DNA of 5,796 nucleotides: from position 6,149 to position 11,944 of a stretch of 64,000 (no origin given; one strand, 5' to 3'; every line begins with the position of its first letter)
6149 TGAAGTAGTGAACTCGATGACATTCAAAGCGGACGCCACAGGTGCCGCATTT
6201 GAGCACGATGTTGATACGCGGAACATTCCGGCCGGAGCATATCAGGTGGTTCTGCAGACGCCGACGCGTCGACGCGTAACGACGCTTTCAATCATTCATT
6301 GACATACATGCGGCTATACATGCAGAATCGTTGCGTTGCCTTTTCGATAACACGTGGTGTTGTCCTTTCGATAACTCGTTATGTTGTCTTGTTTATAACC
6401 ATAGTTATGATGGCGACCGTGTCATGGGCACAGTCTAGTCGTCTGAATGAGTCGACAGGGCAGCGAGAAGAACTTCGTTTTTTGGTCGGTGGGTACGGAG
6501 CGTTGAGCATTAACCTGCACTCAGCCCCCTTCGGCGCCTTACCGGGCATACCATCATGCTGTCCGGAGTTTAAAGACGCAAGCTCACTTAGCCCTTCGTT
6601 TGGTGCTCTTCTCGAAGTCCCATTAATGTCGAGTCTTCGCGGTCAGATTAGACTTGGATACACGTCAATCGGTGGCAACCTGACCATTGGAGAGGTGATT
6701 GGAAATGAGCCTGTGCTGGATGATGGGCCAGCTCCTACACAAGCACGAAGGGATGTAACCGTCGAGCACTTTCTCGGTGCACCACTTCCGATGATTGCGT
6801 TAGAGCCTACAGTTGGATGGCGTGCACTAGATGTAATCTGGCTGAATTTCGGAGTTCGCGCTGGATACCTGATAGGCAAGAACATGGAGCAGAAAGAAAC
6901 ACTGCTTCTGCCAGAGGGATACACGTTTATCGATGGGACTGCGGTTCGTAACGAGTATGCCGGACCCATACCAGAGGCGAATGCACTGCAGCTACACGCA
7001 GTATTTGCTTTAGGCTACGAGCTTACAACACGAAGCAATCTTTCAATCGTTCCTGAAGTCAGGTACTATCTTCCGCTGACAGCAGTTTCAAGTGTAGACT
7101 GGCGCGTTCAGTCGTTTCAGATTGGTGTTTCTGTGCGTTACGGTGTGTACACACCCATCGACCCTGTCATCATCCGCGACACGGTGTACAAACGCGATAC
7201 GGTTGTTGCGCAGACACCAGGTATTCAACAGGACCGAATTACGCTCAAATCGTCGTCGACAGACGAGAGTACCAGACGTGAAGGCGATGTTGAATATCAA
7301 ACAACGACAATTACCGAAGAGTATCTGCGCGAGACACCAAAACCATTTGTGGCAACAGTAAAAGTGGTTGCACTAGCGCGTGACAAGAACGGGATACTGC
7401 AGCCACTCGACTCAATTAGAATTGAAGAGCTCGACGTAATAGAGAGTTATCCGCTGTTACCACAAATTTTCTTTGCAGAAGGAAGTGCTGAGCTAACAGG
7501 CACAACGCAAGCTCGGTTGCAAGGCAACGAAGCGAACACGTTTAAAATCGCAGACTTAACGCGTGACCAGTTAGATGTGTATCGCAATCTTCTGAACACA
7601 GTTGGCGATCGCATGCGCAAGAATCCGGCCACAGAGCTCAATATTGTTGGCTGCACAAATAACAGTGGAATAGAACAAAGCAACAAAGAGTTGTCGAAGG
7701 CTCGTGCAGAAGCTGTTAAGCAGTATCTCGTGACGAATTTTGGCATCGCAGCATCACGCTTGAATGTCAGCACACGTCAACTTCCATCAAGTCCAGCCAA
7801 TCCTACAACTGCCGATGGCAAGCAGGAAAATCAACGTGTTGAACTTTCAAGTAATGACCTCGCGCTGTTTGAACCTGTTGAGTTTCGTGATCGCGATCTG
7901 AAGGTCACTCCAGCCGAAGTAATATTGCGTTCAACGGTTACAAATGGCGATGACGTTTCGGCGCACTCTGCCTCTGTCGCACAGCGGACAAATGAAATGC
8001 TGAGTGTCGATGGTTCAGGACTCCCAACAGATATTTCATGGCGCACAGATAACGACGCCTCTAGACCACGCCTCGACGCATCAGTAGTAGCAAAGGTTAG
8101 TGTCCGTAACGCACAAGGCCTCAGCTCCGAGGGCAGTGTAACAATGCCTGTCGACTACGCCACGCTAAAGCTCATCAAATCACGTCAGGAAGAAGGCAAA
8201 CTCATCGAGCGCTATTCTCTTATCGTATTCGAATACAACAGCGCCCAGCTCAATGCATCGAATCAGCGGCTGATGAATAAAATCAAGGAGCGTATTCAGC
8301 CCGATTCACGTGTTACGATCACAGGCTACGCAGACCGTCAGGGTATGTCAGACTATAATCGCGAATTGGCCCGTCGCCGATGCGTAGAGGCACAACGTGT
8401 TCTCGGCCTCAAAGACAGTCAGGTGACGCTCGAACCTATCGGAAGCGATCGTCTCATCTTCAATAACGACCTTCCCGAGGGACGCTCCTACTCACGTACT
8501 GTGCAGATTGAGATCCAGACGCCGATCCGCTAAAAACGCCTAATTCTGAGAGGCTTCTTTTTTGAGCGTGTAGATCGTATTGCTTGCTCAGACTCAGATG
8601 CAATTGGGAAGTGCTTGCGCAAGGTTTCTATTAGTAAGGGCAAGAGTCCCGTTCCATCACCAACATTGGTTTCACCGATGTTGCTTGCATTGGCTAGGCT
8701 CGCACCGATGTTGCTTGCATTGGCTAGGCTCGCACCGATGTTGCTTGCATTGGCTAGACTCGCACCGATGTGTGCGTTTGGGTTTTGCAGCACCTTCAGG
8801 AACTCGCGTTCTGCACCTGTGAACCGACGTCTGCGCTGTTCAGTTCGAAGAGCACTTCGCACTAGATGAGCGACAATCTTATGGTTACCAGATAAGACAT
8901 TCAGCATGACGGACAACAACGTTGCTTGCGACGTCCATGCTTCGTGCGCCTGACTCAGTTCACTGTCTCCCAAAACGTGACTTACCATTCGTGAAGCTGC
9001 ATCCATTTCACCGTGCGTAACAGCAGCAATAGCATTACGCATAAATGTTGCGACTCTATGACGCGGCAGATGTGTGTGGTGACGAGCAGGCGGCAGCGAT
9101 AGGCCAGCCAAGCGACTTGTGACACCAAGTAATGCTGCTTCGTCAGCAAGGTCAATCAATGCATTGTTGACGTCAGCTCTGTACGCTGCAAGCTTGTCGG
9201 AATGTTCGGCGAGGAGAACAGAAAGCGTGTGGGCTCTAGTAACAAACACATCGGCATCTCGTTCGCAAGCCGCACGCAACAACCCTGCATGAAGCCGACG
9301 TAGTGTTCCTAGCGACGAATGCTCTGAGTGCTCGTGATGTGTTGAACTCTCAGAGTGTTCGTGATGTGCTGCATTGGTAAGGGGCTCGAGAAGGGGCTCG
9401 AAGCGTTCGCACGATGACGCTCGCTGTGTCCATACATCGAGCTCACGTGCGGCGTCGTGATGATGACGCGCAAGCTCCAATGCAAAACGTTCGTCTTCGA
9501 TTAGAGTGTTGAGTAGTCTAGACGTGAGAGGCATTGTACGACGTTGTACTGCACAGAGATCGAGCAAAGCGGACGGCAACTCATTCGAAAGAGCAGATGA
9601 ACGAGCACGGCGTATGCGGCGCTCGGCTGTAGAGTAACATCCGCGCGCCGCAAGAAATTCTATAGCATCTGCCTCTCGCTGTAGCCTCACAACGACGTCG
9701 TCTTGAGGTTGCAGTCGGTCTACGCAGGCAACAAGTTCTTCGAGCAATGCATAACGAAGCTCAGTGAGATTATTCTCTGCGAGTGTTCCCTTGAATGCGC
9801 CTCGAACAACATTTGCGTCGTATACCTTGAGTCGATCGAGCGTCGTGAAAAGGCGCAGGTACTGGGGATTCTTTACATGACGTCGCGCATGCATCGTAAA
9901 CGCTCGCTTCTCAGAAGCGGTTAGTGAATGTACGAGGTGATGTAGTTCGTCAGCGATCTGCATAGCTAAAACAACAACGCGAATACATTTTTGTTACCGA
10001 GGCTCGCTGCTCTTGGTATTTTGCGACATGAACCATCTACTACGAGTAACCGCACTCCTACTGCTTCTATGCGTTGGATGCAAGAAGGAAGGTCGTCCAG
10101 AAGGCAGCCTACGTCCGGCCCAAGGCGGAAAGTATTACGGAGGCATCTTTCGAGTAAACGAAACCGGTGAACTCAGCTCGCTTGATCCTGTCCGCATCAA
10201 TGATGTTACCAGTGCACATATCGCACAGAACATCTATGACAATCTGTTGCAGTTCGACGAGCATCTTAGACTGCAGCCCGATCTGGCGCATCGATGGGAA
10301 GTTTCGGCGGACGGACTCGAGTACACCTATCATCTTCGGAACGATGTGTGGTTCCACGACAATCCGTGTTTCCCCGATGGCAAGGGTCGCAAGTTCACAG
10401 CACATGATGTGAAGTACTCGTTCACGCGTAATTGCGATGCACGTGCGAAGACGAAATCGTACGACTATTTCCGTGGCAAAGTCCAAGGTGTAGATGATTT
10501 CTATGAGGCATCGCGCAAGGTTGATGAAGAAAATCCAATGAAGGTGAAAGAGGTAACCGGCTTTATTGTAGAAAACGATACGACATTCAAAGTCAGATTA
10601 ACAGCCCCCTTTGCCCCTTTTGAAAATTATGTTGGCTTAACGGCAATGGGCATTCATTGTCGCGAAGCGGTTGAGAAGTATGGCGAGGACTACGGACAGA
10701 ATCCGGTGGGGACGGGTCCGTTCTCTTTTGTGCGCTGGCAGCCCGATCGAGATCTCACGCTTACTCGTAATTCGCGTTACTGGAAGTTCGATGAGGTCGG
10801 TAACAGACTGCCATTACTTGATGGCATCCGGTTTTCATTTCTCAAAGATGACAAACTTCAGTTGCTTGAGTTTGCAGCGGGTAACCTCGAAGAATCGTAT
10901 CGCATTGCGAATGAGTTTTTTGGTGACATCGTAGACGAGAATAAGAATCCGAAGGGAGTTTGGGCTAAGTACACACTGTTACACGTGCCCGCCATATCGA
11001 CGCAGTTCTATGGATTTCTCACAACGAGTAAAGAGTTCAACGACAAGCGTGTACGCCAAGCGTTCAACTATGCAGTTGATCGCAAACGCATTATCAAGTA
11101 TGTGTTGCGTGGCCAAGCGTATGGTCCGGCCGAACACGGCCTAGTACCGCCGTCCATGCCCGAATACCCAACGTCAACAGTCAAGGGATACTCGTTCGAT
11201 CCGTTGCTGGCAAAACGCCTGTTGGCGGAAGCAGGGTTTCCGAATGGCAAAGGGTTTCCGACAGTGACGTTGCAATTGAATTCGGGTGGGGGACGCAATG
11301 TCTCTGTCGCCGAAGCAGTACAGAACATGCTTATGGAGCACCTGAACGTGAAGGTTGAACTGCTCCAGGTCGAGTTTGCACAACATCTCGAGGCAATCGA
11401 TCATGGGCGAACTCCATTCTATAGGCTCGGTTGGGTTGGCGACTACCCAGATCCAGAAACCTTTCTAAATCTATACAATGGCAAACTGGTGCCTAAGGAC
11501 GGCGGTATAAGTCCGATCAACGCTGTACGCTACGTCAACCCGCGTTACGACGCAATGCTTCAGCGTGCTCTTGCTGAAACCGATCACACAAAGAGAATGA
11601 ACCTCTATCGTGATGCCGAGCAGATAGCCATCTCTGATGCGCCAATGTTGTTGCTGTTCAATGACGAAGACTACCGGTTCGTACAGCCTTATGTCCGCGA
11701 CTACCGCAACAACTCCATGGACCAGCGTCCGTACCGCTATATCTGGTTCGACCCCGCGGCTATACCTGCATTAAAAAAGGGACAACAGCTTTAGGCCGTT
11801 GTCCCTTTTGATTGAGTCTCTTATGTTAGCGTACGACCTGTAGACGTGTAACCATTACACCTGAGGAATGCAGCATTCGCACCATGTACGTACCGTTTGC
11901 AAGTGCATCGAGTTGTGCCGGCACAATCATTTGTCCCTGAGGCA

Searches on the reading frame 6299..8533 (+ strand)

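Call 46: search_protein_families(library=pfam, proteins=[window:6299-8533:+], max_evalue=0.00001)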
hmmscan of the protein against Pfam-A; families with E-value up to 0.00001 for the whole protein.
window:6299-8533:+ (744 aa): 1 family
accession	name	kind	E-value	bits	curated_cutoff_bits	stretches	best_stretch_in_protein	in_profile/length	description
PF00691.25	OmpA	-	8.5e-23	81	27.2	2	644-731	2-96/98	OmpA family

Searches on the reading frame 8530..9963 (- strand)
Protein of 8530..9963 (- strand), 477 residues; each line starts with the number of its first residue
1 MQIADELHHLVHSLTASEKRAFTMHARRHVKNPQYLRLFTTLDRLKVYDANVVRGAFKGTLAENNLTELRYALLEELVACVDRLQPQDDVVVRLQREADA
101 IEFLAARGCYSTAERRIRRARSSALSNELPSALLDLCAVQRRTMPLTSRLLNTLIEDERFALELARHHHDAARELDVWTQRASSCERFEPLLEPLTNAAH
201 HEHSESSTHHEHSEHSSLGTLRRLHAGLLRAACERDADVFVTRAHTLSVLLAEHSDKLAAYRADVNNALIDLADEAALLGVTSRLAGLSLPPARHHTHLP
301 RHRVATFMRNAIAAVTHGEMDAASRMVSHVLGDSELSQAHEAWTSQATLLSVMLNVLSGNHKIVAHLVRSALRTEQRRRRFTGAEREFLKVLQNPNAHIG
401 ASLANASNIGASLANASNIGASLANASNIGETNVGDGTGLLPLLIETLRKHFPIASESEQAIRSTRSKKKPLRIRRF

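Call 46: search_protein_families(library=pfam, proteins=[window:8530-9963:-], max_evalue=0.00001)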
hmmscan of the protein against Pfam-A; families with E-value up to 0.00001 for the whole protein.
window:8530-9963:- (477 aa): 0 families

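Call 67: search_protein_families(library=ncbifam, proteins=[window:8530-9963:-], max_evalue=0.00001)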
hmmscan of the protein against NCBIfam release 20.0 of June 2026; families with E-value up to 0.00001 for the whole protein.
window:8530-9963:- (477 aa): 1 family
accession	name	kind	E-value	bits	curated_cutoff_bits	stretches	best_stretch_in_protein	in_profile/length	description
NF058569.1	BT_2802_fam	domain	9.8e-16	57.8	550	1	1-134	1-134/502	BT2802 family ribose utilization protein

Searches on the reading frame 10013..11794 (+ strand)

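Call 46: search_protein_families(library=pfam, proteins=[window:10013-11794:+], max_evalue=0.00001)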
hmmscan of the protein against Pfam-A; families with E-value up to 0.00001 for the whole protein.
window:10013-11794:+ (593 aa): 1 family
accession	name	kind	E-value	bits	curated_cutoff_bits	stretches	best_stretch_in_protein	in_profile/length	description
PF00496.27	SBP_bac_5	-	1.5e-78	264.9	32.4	1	87-490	2-362/368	Bacterial extracellular solute-binding proteins, family 5 Middle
